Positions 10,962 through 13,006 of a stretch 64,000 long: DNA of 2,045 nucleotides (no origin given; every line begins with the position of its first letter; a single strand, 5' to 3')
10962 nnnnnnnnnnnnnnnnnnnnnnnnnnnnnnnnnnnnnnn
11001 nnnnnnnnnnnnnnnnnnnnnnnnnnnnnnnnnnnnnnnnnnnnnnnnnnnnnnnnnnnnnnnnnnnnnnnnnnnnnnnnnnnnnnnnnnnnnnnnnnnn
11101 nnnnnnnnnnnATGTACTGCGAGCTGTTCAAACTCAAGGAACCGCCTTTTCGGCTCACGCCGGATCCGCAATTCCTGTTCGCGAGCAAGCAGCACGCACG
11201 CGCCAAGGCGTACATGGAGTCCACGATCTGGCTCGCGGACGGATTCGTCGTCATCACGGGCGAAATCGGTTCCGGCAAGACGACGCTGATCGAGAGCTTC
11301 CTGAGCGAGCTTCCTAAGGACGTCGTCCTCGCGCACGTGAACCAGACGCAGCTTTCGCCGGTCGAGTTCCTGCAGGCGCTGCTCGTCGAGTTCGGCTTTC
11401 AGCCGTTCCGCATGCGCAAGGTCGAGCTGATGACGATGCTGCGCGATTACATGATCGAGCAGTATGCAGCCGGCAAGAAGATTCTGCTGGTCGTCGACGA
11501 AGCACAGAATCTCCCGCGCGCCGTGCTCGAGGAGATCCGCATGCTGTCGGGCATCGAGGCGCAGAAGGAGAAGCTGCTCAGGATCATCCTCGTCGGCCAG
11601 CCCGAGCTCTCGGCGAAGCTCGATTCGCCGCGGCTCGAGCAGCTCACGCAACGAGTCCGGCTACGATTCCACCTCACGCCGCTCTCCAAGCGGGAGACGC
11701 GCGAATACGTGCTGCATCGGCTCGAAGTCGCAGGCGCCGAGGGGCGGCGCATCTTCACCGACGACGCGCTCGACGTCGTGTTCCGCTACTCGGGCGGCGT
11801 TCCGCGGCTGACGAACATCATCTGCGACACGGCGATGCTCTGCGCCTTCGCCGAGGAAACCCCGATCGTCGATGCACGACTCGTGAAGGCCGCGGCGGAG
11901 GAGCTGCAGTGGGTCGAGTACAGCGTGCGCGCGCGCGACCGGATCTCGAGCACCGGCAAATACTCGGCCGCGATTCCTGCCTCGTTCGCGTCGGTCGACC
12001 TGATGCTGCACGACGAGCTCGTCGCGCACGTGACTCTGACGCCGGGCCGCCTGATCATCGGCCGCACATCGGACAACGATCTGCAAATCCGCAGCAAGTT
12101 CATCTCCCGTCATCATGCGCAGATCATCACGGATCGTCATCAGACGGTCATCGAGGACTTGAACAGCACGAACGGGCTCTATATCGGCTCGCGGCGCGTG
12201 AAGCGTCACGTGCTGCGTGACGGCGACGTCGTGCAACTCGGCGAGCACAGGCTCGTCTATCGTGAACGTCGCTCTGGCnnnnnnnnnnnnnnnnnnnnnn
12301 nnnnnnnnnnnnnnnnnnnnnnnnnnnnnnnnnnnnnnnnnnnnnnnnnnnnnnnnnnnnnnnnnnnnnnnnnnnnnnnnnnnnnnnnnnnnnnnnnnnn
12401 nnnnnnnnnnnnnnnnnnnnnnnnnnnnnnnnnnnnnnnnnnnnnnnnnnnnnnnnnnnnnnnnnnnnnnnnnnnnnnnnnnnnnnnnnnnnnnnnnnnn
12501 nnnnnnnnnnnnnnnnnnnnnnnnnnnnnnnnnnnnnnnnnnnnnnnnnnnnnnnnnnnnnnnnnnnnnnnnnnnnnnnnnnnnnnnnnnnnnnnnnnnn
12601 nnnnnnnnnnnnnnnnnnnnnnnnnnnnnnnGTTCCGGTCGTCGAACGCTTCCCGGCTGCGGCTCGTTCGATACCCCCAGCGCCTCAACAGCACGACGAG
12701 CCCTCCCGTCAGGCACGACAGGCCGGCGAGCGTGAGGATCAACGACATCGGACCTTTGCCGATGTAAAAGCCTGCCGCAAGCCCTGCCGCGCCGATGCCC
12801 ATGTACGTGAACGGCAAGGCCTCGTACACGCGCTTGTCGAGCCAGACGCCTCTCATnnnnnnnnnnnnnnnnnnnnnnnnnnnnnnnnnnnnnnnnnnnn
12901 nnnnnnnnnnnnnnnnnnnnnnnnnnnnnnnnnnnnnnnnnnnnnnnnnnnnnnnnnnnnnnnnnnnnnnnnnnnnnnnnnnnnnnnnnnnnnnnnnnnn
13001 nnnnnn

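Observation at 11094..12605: ExeA/GspA-type AAA ATPase fused to an FHA phosphothreonine-binding domain and an acidic tail, with no secretion or pilus genes nearby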

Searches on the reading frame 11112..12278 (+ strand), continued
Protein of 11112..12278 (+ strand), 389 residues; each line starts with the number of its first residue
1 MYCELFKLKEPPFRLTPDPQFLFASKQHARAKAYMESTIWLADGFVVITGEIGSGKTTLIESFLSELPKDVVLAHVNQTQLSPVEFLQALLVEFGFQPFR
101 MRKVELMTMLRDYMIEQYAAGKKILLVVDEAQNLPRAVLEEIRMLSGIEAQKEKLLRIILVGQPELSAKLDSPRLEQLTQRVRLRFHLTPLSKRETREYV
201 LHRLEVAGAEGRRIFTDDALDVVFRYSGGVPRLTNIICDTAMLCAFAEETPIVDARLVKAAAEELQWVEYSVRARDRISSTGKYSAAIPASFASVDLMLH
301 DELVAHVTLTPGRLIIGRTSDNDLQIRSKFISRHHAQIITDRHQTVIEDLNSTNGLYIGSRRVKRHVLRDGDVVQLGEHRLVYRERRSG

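Call 60: search_protein_families(library=ncbifam, proteins=[L052:10001-10798:+, L084:10001-10798:+, L044:10001-11221:+, P0334, P0382], max_evalue=1e-10)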
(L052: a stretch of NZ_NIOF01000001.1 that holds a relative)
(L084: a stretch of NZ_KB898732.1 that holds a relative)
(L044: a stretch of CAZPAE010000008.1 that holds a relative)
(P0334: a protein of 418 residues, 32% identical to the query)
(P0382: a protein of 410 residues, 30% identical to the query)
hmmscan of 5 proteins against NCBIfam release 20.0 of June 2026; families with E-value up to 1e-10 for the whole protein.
L052:10001-10798:+ (266 aa): 1 family
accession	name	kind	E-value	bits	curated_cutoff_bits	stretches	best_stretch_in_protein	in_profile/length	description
TIGR03015.1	pepcterm_ATPase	hypoth_equivalog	6.7e-121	402.8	324.5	1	1-266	1-266/269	XrtA/PEP-CTERM system-associated ATPase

L084:10001-10798:+ (266 aa): 1 family
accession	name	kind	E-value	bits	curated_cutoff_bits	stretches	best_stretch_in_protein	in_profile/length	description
TIGR03015.1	pepcterm_ATPase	hypoth_equivalog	1.3e-117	392.1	324.5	1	1-266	1-266/269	XrtA/PEP-CTERM system-associated ATPase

L044:10001-11221:+ (407 aa): 3 families
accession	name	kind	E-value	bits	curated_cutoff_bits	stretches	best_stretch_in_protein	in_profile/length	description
TIGR03015.1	pepcterm_ATPase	hypoth_equivalog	1.5e-63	214.8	324.5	1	1-265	1-266/269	XrtA/PEP-CTERM system-associated ATPase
NF041660.2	oxygluDhInhib_OdhI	equivalog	2.3e-13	50.2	200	1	293-381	37-125/130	oxoglutarate dehydrogenase inhibitor Odhl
NF049868.1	FhaB_Rv0019c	equivalog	5e-13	49.4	125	1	305-382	79-157/158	FHA domain-containing protein FhaB/FipA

P0334 (418 aa): 3 families
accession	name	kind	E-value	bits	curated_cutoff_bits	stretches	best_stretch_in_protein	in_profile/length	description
TIGR03015.1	pepcterm_ATPase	hypoth_equivalog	3.4e-78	262.8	324.5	1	1-256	1-257/269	XrtA/PEP-CTERM system-associated ATPase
NF049868.1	FhaB_Rv0019c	equivalog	3.3e-12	46.7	125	1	289-383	56-151/158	FHA domain-containing protein FhaB/FipA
NF041660.2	oxygluDhInhib_OdhI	equivalog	6.2e-11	42.3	200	1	288-390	24-127/130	oxoglutarate dehydrogenase inhibitor Odhl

P0382 (410 aa): 4 families
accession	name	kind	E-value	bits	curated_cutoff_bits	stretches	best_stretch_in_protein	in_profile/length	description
TIGR03015.1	pepcterm_ATPase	hypoth_equivalog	6.2e-59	199.6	324.5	1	2-267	2-267/269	XrtA/PEP-CTERM system-associated ATPase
NF049868.1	FhaB_Rv0019c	equivalog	5.4e-18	65.5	125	1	279-382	52-156/158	FHA domain-containing protein FhaB/FipA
NF041660.2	oxygluDhInhib_OdhI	equivalog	6.8e-14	51.9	200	1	296-385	39-128/130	oxoglutarate dehydrogenase inhibitor Odhl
NF052573.1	HisKinEspAMyxo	equivalog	2.1e-11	42.6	1400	1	309-381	42-115/755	serine histidine kinase EspA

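Call 62: search_protein_families(library=ncbifam, proteins=[L052:5042-5683:+, L052:5820-7409:+, L052:7417-8388:+, L052:8309-9985:+, L052:10001-11098:+, L052:12006-13058:+, L052:13080-14300:+, L052:14300-15934:+, L052:17143-19056:+, L052:19091-20368:+], max_evalue=1e-10)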
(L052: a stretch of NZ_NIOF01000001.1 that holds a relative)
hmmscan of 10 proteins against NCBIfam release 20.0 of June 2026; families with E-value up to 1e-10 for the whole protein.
L052:5042-5683:+ (214 aa): 4 families
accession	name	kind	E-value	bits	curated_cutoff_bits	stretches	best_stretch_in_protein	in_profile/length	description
TIGR03027.2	pepcterm_export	equivalog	4.5e-69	231.5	180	1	50-214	2-169/169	XrtA/PEP-CTERM system exopolysaccharide export protein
NF041843.1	EpsY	equivalog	1.3e-25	89.9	320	1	30-209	29-210/211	exopolysaccharide export protein EpsY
NF011658.0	PRK15078.1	subfamily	9.6e-24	83.8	333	1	48-211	82-251/380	polysaccharide export protein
TIGR03028.1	EpsE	equivalog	8.4e-21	74.4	262.65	1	51-209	2-159/239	polysaccharide export protein EpsE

L052:5820-7409:+ (530 aa): 2 families
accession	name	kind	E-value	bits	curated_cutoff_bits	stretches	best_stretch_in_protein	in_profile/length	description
TIGR03007.1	pepcterm_ChnLen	equivalog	1.1e-146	489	278.85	1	7-516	2-492/498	XrtA system polysaccharide chain length determinant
TIGR03017.1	EpsF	equivalog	3e-12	46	422.75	0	27-484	21-443/444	chain length determinant protein EpsF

L052:7417-8388:+ (324 aa): 6 families
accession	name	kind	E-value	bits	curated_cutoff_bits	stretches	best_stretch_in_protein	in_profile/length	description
TIGR03018.1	pepcterm_TyrKin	hypoth_equivalog_domain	3e-84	281.5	230.65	1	79-286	1-207/207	XrtA-associated tyrosine autokinase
TIGR01007.1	eps_fam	subfamily_domain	1.8e-29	102.7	108.05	1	114-298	16-202/204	polysaccharide biosynthesis tyrosine autokinase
TIGR01005.1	eps_transp_fam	subfamily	3.7e-28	98.2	411.7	1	38-303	474-733/754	exopolysaccharide transport protein family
NF008568.0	PRK11519.1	equivalog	8.5e-26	90.3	1068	1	114-306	525-715/720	tyrosine-protein kinase Wzc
NF007350.0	PRK09841.1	equivalog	2.3e-21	75.6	1248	1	114-308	530-722/726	tyrosine-protein kinase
TIGR03029.1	EpsG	equivalog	1.3e-17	63.9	313.8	1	113-268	101-253/274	chain length determinant protein tyrosine kinase EpsG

L052:8309-9985:+ (559 aa): 1 family
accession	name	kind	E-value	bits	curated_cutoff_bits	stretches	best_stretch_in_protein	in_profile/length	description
TIGR03016.1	pepcterm_hypo_1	hypoth_equivalog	1.7e-80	271.4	90.85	1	79-559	4-477/477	TIGR03016 family PEP-CTERM system-associated outer membrane protein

L052:10001-11098:+ (366 aa): 1 family
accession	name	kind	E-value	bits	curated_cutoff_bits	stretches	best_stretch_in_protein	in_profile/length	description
TIGR03015.1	pepcterm_ATPase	hypoth_equivalog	3e-121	404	324.5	1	1-269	1-269/269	XrtA/PEP-CTERM system-associated ATPase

L052:12006-13058:+ (351 aa): 1 family
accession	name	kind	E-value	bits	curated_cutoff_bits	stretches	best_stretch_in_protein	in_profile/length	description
TIGR03019.1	pepcterm_femAB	equivalog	2.3e-152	506.8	260.35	1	23-351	2-330/330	FemAB family XrtA/PEP-CTERM system-associated protein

L052:13080-14300:+ (407 aa): 2 families
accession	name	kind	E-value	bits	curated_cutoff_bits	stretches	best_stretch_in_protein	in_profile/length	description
TIGR03087.1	stp1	hypoth_equivalog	3e-155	517.3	316.65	1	4-402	1-395/397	TIGR03087 family PEP-CTERM/XrtA system glycosyltransferase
TIGR03088.1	stp2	hypoth_equivalog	6.4e-13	48.5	409.05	1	194-395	153-364/374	TIGR03088 family PEP-CTERM/XrtA system glycosyltransferase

L052:14300-15934:+ (545 aa): 8 families
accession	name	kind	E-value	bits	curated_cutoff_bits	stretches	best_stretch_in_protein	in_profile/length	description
TIGR03109.2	exosort_XrtA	exception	4.5e-103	344.2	208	1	24-281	2-260/261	exosortase A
TIGR02602.1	8TM_EpsH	subfamily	3.7e-76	255.8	105.55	1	44-281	1-241/241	exosortase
NF038142.1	exosort_XrtW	exception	4.2e-49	167.2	425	1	24-515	4-480/494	exosortase W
TIGR04152.1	exosort_VPLPA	exception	1.4e-32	113.4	400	1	46-274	3-236/486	VPLPA-CTERM-specific exosortase XrtD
NF035943.2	exosort_XrtV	exception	7.8e-26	90.9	313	1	25-277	5-263/270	exosortase V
TIGR02914.1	EpsI_fam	equivalog_domain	4.1e-24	85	42.8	1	393-527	44-172/174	exosortase C-terminal domain/associated protein EpsI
TIGR04178.1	exo_archaeo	signature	7.9e-18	64.6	23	1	187-280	2-94/97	exosortase/archaeosortase family protein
TIGR03113.1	exosort_XrtB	exception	2e-13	50.6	275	1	28-276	4-260/268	exosortase B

L052:17143-19056:+ (638 aa): 7 families
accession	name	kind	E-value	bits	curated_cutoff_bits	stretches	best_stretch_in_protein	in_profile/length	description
TIGR03108.1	eps_aminotran_1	hypoth_equivalog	0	1071.9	816.9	1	1-627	1-627/628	XrtA/PEP-CTERM system amidotransferase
TIGR01536.1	asn_synth_AEB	equivalog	2.6e-147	491.9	267.1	1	2-561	1-517/517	asparagine synthase (glutamine-hydrolyzing)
TIGR03104.1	trio_amidotrans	equivalog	6.8e-123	410.9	570.1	2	1-379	1-385/589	N-acetylglutaminylglutamine amidotransferase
NF006949.0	PRK09431.1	equivalog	2.3e-85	287.2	499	2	1-169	1-168/554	asparagine synthase B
NF033535.1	lass_lactam_cya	exception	3.2e-77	260.6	525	1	1-371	1-376/668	lasso peptide isopeptide bond-forming cyclase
NF033561.1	macrolact_Ik_Al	subfamily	1.1e-15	57.3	300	1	113-371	73-331/561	albusnodin/ikarugamycin family macrolactam cyclase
TIGR01134.1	purF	equivalog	4.2e-11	42.9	350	1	44-181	66-214/432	amidophosphoribosyltransferase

L052:19091-20368:+ (426 aa): 5 families
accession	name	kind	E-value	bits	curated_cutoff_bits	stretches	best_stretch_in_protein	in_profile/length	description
TIGR04063.1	stp3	hypoth_equivalog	5.8e-34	117.6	442.05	1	22-378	23-388/397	TIGR04063 family PEP-CTERM/XrtA system glycosyltransferase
NF007640.0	PRK10307.1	subfamily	1.1e-14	54.2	276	1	137-361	156-384/411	WcaI family glycosyltransferase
TIGR03088.1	stp2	hypoth_equivalog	2.7e-13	49.7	409.05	1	171-364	156-353/374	TIGR03088 family PEP-CTERM/XrtA system glycosyltransferase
NF041876.1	EPS_EpsE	equivalog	1.7e-12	47.3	400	1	150-364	159-376/389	exopolysaccharide biosynthesis GT4 family glycosyltransferase EpsE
TIGR03999.1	thiol_BshA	equivalog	7.9e-11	41.5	273.7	0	154-363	146-352/375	N-acetyl-alpha-D-glucosaminyl L-malate synthase BshA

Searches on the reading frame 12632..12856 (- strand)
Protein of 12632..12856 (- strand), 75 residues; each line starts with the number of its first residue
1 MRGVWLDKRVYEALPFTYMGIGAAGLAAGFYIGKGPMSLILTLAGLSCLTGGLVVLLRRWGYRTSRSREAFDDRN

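Call 17: search_protein_families(library=pfam, proteins=[window:12632-12856:-], max_evalue=0.01)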
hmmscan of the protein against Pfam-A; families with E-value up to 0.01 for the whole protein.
window:12632-12856:- (75 aa): 0 families
